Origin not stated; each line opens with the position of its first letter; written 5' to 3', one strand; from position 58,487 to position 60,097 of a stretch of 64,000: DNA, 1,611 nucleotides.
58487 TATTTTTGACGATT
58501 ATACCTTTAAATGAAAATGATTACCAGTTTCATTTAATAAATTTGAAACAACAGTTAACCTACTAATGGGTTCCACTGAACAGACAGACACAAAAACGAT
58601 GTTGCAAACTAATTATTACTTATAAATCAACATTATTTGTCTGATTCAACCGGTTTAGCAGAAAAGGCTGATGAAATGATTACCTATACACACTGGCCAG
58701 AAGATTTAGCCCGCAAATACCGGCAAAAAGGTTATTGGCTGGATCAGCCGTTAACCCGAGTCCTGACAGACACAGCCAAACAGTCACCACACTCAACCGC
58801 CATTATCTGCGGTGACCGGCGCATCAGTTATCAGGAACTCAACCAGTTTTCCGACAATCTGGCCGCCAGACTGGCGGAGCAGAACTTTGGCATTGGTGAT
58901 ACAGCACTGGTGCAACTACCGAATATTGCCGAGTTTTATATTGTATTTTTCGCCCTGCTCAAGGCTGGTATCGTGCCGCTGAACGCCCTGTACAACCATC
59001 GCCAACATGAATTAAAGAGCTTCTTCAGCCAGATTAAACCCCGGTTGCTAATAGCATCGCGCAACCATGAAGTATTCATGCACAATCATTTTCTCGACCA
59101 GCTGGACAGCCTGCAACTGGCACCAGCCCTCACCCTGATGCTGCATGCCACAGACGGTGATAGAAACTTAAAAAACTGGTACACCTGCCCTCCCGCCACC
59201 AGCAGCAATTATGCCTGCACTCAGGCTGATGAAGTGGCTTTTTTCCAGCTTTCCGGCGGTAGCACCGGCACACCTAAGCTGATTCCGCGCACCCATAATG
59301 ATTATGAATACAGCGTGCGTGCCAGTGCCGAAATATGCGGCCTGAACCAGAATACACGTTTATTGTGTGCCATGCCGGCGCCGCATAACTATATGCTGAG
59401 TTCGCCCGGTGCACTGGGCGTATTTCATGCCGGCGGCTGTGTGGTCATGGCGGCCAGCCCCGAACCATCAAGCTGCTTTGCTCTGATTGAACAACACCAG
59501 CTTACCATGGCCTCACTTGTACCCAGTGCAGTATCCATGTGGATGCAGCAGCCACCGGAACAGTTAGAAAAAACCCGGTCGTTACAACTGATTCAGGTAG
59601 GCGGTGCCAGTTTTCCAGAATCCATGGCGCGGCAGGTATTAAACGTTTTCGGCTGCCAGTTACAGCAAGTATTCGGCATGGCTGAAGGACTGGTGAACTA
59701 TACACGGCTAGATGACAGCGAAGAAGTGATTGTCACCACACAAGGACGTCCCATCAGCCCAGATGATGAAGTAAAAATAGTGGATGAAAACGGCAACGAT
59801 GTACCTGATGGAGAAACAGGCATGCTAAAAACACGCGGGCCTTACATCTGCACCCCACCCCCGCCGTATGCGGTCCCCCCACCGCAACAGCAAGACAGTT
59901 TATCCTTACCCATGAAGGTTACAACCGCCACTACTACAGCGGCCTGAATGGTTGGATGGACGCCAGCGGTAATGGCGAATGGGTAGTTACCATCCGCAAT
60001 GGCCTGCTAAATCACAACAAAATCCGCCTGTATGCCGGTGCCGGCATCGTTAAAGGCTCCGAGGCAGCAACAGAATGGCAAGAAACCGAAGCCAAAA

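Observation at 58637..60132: entE-entC' fusion pseudogene across C-homopolymer tracts; DHB pathway apparently decayed while uptake genes are intact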

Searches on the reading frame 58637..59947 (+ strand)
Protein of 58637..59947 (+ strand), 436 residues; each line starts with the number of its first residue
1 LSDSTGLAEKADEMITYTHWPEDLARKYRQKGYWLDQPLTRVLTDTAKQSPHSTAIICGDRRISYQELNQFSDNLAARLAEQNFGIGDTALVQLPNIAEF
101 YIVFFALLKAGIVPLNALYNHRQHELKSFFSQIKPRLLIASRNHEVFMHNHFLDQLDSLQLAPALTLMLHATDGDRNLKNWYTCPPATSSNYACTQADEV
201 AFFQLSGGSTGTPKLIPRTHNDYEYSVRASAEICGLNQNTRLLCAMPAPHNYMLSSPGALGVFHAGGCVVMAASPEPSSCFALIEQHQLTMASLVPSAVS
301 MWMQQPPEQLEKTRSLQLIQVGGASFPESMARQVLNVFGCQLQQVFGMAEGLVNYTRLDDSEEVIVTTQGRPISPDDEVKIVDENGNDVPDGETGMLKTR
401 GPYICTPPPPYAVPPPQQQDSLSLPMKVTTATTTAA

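Call 9: search_protein_families(library=pfam, proteins=[window:58637-59947:+])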
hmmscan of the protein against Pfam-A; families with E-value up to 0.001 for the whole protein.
window:58637-59947:+ (436 aa): 1 family
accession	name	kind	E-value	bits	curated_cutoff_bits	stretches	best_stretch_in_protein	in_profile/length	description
PF00501.34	AMP-binding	-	4e-64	217.2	29.9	1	44-404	2-379/384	AMP-binding enzyme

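Call 10: search_protein_families(library=ncbifam, proteins=[window:58637-59947:+])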
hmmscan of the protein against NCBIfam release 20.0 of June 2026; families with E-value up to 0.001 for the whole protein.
window:58637-59947:+ (436 aa): 85 families (the best 25 are shown)
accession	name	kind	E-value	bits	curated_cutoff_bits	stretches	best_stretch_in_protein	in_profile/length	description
NF008192.1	PRK10946.1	equivalog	3.6e-183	609.7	783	1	14-404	1-389/534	(2,3-dihydroxybenzoyl)adenylate synthase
TIGR02275.1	DHB_AMP_lig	equivalog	6.5e-174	579.1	723.55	1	16-404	2-388/526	(2,3-dihydroxybenzoyl)adenylate synthase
NF004837.0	PRK06187.1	subfamily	7.2e-41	140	476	1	39-404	10-382/531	long-chain-fatty-acid--CoA ligase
NF004758.0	PRK06087.1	equivalog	2.2e-39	135.3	736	1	21-404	8-392/548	medium-chain fatty-acid--CoA ligase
TIGR01733.1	AA-adenyl-dom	subfamily_domain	2e-28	99.4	317.4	1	64-403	1-328/409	amino acid adenylation domain-containing protein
NF005801.1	PRK07656.1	equivalog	1.3e-27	96.6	657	1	41-387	5-354/500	FadD3 family acyl-CoA ligase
NF006181.0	PRK08314.1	subfamily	1.8e-27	95.8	705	1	17-404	8-408/563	long-chain-fatty-acid--CoA ligase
TIGR03208.1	cyc_hxne_CoA_lg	equivalog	2.7e-27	95.7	792.3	1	31-401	16-397/538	cyclohexanecarboxylate-CoA ligase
NF006182.0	PRK08316.1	subfamily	5e-27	94.6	663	1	39-406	13-379/523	fatty acyl-CoA synthetase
NF004814.0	PRK06164.1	equivalog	6.8e-27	94.2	677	1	39-403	12-386/540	acyl-CoA synthetase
NF005463.0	PRK07059.1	subfamily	8.4e-26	90.5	869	2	193-404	199-416/557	long-chain-fatty-acid--CoA ligase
NF005676.0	PRK07470.1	equivalog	1.1e-25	90.3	774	1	39-404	22-389/544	acyl-CoA synthetase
TIGR02262.1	benz_CoA_lig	subfamily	1.2e-25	90.2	375.25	1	52-402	20-364/508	benzoate-CoA ligase family protein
NF005863.0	PRK07798.1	subfamily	6e-25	87.8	543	1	40-401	7-385/540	acyl-CoA synthetase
NF004511.1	PRK05852.1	equivalog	3.5e-24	85.3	650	1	40-404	2-364/505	FadD7 family fatty acid--CoA ligase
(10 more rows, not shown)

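Call 12: find_encoding_contigs(protein=window:58676-59947:+, flank=10000, max_places=10)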
Protein window:58676-59947:+ (423 aa): no gene with exactly this product is on record in the collection.

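Call 13: find_related_loci(query=window:58676-59845:+, collection=genome_contigs, flank=10000)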
Query window:58676-59845:+ (390 aa) in genome_contigs; peptide patterns used: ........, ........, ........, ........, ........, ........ (x = any residue, [..] = any of these).
600 stretches matched a pattern (row limit reached: there are more); 598 encode a relative of the query (tblastn E <= 1e-3); the best 80 are kept; 80 distinct loci.
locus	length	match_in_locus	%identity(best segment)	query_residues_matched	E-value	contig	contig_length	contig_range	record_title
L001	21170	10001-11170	67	1-390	0e+0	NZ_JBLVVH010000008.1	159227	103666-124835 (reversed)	Acinetobacter calcoaceticus strain E0281EDON DSM1749_8, whole genome shotgun sequence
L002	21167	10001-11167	63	2-390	3e-169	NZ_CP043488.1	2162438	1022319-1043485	Labrys sp. KNU-23 chromosome 2, complete sequence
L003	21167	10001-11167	62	2-390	2e-168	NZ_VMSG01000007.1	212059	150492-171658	Pseudomonas sp. H3(2019) NODE_7_length_212059_cov_161.840725, whole genome shotgun sequence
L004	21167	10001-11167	61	2-390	2e-166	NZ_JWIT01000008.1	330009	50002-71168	Agrobacterium arsenijevicii strain KFB 330 contig_8, whole genome shotgun sequence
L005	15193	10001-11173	63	1-390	2e-166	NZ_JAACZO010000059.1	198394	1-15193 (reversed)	Halomonas faecis strain JSM 104105 NODE_9, whole genome shotgun sequence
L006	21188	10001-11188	62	1-390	4e-166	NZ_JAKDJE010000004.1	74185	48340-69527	MAG: Psychrobacter sp. isolate 27_S41 27_S41_NODE_17_length_74185_cov_70.745555, whole genome shotgun sequence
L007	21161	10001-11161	63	2-390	1e-164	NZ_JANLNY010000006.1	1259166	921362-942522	Pseudomonas sp. 5P_3.1_Bac2 1, whole genome shotgun sequence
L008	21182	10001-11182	62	2-390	8e-163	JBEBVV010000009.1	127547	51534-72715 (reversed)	MAG: Pseudochrobactrum asaccharolyticum isolate T2.bin.265 NODE_297_length_127547_cov_101.715449, whole genome shotgun s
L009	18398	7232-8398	59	2-390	5e-161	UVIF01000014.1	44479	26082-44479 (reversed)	Pseudomonas sp. 286 isolate p4.G6 genome assembly, contig: 14, whole genome shotgun sequence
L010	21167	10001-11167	60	2-390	1e-160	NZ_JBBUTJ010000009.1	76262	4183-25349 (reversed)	Kiloniella sp. GXU_MW_B19 Scaffold9, whole genome shotgun sequence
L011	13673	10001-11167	59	2-390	7e-159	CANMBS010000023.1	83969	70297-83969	uncultured Pseudovibrio sp. isolate 151-G.fasta genome assembly, contig: NODE_23, whole genome shotgun sequence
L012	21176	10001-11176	58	1-390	3e-153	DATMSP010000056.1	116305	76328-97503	MAG TPA_asm: Cellvibrio sp. isolate SMAG_U12989 k141_410299, whole genome shotgun sequence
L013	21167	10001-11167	59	1-390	7e-153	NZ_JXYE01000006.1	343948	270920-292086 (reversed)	Loktanella sp. S4079 contig0006, whole genome shotgun sequence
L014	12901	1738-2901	58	1-390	5e-152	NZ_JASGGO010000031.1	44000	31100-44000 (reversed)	MAG: Paracoccus sp. (in: a-proteobacteria) isolate 5H033 JMF-2111-06-0005.hyb.bin.33_30, whole genome shotgun sequence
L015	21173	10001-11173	59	1-390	2e-150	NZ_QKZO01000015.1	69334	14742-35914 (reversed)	Rhodobacter capsulatus strain DSM 1710 LY44DRAFT_scaffold00015.15, whole genome shotgun sequence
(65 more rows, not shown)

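Call 14: find_homologous_proteins(query=window:58676-59845:+, max_evalue=1e-50)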
Query window:58676-59845:+ (390 aa): 7820 proteins with E <= 1e-50 among 8000 candidates; the best 120 are listed.
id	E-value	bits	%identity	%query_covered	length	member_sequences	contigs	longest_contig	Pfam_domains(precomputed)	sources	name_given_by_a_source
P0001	8.0e-262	886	99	100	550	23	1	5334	PF00501.35,PF13193.13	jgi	jgi:2,3-dihydroxybenzoate-AMP ligase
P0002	1.1e-233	793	89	100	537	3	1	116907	PF00501.35,PF13193.13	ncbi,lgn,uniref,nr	ncbi:(2,3-dihydroxybenzoyl)adenylate synthase [Snodgrassella gandavensis]|uniref:(2,3-dihydroxybenzo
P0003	3.8e-221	752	85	100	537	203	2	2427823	PF00501.35,PF13193.13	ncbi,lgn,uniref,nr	ncbi:(2,3-dihydroxybenzoyl)adenylate synthase [Snodgrassella alvi]|uniref:(2,3-dihydroxybenzoyl)aden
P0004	2.1e-203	693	77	100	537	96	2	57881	PF00501.35,PF13193.13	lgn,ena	-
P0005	1.1e-181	622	71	100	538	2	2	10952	PF00501.35,PF13193.13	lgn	-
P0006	3.2e-180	617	71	100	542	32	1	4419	PF00501.35,PF13193.13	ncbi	-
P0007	2.6e-179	614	68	100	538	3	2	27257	PF00501.35,PF13193.13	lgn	-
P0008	2.5e-177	608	68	100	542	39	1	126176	PF00501.35,PF13193.13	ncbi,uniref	ncbi:(2,3-dihydroxybenzoyl)adenylate synthase BasE [Acinetobacter haemolyticus]|uniref:(2,3-dihydrox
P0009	1.2e-176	605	68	100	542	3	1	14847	PF00501.35,PF13193.13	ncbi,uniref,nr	ncbi:(2,3-dihydroxybenzoyl)adenylate synthase BasE [Acinetobacter stercoris]|uniref:Enterobactin syn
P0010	2.6e-174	598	66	100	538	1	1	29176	PF00501.35,PF13193.13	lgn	-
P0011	4.0e-174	597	67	100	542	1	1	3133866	PF00501.35,PF13193.13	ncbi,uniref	ncbi:(2,3-dihydroxybenzoyl)adenylate synthase BasE [Acinetobacter sp. WZC-1]|uniref:(2,3-dihydroxybe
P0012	4.2e-174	597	67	100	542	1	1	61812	PF00501.35,PF13193.13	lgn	-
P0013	6.9e-174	596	67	100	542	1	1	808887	PF00501.35,PF13193.13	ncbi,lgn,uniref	ncbi:(2,3-dihydroxybenzoyl)adenylate synthase BasE [Acinetobacter baumannii]|uniref:(2,3-dihydroxybe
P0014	1.5e-173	595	66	100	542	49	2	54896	PF00501.35,PF13193.13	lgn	-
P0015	1.3e-172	592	66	100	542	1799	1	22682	PF00501.35,PF13193.13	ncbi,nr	ncbi:(2,3-dihydroxybenzoyl)adenylate synthase [Acinetobacter baumannii 24845_10]|nr:(2,3-dihydroxybe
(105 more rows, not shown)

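Call 15: find_encoding_contigs(protein=P0001, flank=10000, max_places=10)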
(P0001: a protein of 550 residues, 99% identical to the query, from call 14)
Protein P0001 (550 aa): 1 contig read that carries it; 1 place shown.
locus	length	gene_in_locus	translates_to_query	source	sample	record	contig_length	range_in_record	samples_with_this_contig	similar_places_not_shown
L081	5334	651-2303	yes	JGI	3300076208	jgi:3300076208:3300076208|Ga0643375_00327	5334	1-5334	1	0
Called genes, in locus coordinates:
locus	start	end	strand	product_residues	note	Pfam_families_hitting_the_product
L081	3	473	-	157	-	?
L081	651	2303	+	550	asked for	PF00501:AMP-binding, PF13193:AMP-binding_C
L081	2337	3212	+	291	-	PF00857:Isochorismatase, PF00550:PP-binding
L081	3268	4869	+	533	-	PF00664:ABC_membrane, PF00005:ABC_tran, PF02463:SMC_N (faint), PF13304:AAA_21 (faint)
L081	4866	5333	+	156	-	?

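Call 16: find_encoding_contigs(protein=P0002, flank=10000, max_places=4)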
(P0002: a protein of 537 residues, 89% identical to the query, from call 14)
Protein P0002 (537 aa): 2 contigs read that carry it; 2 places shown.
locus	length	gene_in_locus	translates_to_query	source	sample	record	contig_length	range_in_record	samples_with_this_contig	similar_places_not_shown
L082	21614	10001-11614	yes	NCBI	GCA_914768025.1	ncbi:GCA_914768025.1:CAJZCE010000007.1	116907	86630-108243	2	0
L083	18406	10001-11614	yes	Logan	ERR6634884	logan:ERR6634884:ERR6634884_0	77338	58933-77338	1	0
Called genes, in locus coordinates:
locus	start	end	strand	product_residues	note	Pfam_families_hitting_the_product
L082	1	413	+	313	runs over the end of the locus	PF01032:FecCD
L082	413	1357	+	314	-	PF01032:FecCD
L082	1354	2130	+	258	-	PF02463:SMC_N (faint), PF00005:ABC_tran, PF13175:AAA_15 (faint), PF13481:AAA_25 (faint), PF13304:AAA_21 (weak)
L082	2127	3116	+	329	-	PF01497:Peripla_BP_2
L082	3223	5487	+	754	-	PF07715:Plug, PF00593:TonB_dep_Rec_b-barrel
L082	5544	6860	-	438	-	PF13434:Lys_Orn_oxgnase, PF13738:Pyr_redox_3 (faint)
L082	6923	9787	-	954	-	PF00668:Condensation, PF00550:PP-binding (weak)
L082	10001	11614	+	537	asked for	PF00501:AMP-binding, PF13193:AMP-binding_C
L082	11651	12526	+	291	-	PF00857:Isochorismatase, PF00550:PP-binding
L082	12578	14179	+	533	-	PF00664:ABC_membrane, PF00005:ABC_tran, PF02463:SMC_N (weak), PF13304:AAA_21 (faint)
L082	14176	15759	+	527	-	PF02463:SMC_N (weak), PF00005:ABC_tran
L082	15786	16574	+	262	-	PF17837:4PPT_N, PF01648:ACPS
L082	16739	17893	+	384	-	PF00425:Chorismate_bind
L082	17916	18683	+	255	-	PF00106:adh_short, PF01370:Epimerase (faint), PF08659:KR, PF13561:adh_short_C2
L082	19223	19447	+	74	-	PF13784:Fic_N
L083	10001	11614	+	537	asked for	PF00501:AMP-binding, PF13193:AMP-binding_C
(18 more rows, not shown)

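Call 17: find_encoding_contigs(protein=P0003, flank=10000, max_places=4)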
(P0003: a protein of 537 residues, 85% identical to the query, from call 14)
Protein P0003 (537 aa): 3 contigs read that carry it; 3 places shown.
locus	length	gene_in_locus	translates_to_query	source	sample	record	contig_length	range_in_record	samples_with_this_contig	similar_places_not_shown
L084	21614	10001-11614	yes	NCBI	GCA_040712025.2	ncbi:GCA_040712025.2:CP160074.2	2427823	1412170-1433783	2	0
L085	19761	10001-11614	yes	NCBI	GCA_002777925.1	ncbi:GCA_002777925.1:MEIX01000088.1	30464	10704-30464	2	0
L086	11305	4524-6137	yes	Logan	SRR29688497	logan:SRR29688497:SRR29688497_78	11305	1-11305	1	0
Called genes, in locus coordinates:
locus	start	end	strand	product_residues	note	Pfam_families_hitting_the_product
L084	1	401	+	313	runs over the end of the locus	PF01032:FecCD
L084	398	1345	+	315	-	PF01032:FecCD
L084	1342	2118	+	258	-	PF02463:SMC_N (faint), PF00005:ABC_tran, PF13175:AAA_15 (faint), PF13304:AAA_21 (faint)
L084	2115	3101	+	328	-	PF01497:Peripla_BP_2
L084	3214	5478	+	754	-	PF07715:Plug, PF00593:TonB_dep_Rec_b-barrel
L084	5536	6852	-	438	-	PF13434:Lys_Orn_oxgnase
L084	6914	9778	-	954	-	PF00668:Condensation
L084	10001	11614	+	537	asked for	PF00501:AMP-binding, PF13193:AMP-binding_C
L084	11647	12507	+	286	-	PF00857:Isochorismatase, PF00550:PP-binding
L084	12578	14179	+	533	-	PF00664:ABC_membrane, PF00005:ABC_tran, PF02463:SMC_N (faint), PF13304:AAA_21 (weak)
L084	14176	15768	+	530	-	PF02463:SMC_N (weak), PF00005:ABC_tran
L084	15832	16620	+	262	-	PF17837:4PPT_N, PF01648:ACPS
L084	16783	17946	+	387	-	PF00425:Chorismate_bind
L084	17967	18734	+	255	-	PF00106:adh_short, PF01370:Epimerase (faint), PF08659:KR, PF13561:adh_short_C2, PF08643:DUF1776 (weak)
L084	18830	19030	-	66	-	PF01381:HTH_3 (weak), PF13443:HTH_26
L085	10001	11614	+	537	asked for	PF00501:AMP-binding, PF13193:AMP-binding_C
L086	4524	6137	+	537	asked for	PF00501:AMP-binding, PF13193:AMP-binding_C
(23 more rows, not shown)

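Call 38: list_cluster_members(proteins=[P0001, P0121])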
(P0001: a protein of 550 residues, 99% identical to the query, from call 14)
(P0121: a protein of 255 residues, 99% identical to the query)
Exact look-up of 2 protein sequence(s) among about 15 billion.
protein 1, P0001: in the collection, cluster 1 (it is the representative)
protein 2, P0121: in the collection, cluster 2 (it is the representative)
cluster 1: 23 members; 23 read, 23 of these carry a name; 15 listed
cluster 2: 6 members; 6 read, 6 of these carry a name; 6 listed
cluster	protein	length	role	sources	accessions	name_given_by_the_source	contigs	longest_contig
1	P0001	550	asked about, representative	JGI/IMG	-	2,3-dihydroxybenzoate-AMP ligase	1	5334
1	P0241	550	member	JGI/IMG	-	2,3-dihydroxybenzoate-AMP ligase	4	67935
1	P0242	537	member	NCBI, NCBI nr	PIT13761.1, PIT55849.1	2,3-dihydroxybenzoate-AMP ligase [Snodgrassella alvi]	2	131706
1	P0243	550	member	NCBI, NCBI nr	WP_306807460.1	(2,3-dihydroxybenzoyl)adenylate synthase [Snodgrassella alvi]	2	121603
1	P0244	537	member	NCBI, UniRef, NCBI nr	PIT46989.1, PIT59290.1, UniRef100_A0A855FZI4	2,3-dihydroxybenzoate-AMP ligase [Snodgrassella alvi] | 2,3-dihydroxybenzoate-AMP ligase n=2 Tax=Snodgrassella alvi TaxID=1196083 ...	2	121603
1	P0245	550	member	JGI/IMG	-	2,3-dihydroxybenzoate-AMP ligase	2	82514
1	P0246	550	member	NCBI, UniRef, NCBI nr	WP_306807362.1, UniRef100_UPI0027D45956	(2,3-dihydroxybenzoyl)adenylate synthase [Snodgrassella alvi] | (2,3-dihydroxybenzoyl)adenylate synthase n=1 Tax=Snodgrassella alvi TaxID=1196083 ...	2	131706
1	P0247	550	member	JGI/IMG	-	2,3-dihydroxybenzoate-AMP ligase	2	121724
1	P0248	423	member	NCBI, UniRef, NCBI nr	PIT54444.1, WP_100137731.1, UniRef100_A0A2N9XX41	AMP-binding protein [Snodgrassella alvi] | 2,3-dihydroxybenzoate-AMP ligase n=1 Tax=Snodgrassella alvi TaxID=1196083 ...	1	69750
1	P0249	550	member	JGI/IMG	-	2,3-dihydroxybenzoate-AMP ligase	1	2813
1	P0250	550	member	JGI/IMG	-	2,3-dihydroxybenzoate-AMP ligase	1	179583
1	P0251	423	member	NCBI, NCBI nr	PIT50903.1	2,3-dihydroxybenzoate-AMP ligase [Snodgrassella alvi]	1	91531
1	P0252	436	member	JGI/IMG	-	2,3-dihydroxybenzoate-AMP ligase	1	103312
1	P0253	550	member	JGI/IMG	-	2,3-dihydroxybenzoate-AMP ligase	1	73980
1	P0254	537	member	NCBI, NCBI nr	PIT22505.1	2,3-dihydroxybenzoate-AMP ligase [Snodgrassella alvi]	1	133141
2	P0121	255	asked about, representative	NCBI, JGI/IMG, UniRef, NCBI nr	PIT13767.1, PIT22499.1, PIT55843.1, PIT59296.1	SDR family NAD(P)-dependent oxidoreductase [Snodgrassella alvi] | 2,3-dihydro-2,3-dihydroxybenzoate dehydrogenase | 2,3-dihydro-2,3-dihydroxybenzoate dehydrogenase n=1 Tax=Snodgrassella alvi TaxID=1196083 ...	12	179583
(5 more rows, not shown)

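Call 39: find_encoding_contigs(protein=P0248, flank=10000, max_places=5)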
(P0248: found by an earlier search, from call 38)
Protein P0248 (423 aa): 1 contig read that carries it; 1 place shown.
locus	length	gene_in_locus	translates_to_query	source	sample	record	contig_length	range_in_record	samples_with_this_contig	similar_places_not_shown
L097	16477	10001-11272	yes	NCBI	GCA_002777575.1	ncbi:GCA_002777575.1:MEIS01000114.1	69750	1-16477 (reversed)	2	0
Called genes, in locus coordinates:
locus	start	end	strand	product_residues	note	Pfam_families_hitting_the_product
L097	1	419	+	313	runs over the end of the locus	PF01032:FecCD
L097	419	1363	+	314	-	PF01032:FecCD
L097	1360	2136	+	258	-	PF02463:SMC_N (faint), PF00005:ABC_tran, PF13481:AAA_25 (faint), PF13175:AAA_15 (faint), PF13304:AAA_21 (weak)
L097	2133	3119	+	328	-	PF01497:Peripla_BP_2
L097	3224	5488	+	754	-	PF07715:Plug, PF00593:TonB_dep_Rec_b-barrel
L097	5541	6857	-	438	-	PF13434:Lys_Orn_oxgnase, PF13738:Pyr_redox_3 (faint)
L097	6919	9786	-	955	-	PF00668:Condensation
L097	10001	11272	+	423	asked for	PF00501:AMP-binding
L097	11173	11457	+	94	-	PF00425:Chorismate_bind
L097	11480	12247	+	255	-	PF00106:adh_short, PF01370:Epimerase (weak), PF08659:KR, PF23441:SDR (weak), PF13561:adh_short_C2, PF08643:DUF1776 (weak)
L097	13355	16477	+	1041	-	PF13018:ESPR, PF05658:YadA_head (faint), PF05662:YadA_stalk, PF23203:KIF21A (faint), PF25610:HR1_TOCA (faint), PF27564:APC1_C_nematodes (faint), PF05662:YadA_stalk, PF05662:YadA_stalk, +2 more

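Call 40: find_encoding_contigs(protein=P0251, flank=10000, max_places=5)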
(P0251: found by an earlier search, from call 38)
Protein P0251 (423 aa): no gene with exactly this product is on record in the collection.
